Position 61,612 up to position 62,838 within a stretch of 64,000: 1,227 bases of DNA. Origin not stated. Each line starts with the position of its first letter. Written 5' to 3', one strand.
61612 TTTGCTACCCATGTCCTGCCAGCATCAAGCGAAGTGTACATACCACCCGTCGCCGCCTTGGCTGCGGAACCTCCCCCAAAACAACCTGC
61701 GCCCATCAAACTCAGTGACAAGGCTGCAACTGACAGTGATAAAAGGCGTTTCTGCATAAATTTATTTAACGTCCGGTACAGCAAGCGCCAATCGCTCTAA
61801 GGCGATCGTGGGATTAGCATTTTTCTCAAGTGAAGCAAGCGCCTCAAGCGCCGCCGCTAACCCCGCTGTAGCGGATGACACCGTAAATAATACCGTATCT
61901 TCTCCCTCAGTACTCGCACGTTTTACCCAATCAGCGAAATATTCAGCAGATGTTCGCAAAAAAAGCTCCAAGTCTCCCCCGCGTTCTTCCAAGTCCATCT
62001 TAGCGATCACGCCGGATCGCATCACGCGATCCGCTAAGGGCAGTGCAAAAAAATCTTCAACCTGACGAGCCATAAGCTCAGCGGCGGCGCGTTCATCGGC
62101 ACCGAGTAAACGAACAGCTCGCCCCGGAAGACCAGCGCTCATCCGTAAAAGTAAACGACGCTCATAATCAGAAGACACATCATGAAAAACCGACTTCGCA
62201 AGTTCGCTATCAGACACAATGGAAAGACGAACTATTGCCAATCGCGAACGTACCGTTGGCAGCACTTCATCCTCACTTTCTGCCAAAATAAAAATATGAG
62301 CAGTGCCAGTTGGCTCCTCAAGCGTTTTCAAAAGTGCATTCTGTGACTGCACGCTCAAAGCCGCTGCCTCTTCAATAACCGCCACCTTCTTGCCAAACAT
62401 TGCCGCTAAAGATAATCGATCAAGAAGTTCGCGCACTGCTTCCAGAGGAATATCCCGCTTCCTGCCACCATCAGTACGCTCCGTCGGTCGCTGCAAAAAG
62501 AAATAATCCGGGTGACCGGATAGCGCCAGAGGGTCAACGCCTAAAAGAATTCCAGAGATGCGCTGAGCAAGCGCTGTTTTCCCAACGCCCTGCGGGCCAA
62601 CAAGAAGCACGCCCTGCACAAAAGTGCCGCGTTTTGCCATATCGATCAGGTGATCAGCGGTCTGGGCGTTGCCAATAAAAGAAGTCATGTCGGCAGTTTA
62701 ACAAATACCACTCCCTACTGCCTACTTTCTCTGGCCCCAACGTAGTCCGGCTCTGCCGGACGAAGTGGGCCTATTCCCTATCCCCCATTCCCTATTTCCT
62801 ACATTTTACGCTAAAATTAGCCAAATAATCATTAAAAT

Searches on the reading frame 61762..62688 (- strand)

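Call 86: search_protein_families(library=pfam, proteins=[window:61762-62688:-], max_evalue=0.001)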
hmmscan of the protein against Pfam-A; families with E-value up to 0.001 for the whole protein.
window:61762-62688:- (308 aa): 5 families
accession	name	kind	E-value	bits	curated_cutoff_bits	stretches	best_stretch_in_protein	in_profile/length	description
PF13177.12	DNA_pol3_delta2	-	4.4e-23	82.5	27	1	7-156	2-158/161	DNA polymerase III, delta subunit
PF13191.12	AAA_16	-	1.4e-06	29.4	32.6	1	12-107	13-86/167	AAA ATPase domain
PF00004.35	AAA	-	2.1e-06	28.6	21.2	1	27-152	1-125/131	ATPase family associated with various cellular activities (AAA)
PF07728.20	AAA_5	-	4.2e-06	27.3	22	1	26-125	1-92/139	AAA domain (dynein-related subfamily)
PF13401.12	AAA_22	-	6.1e-05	23.8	27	0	27-141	8-128/130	AAA domain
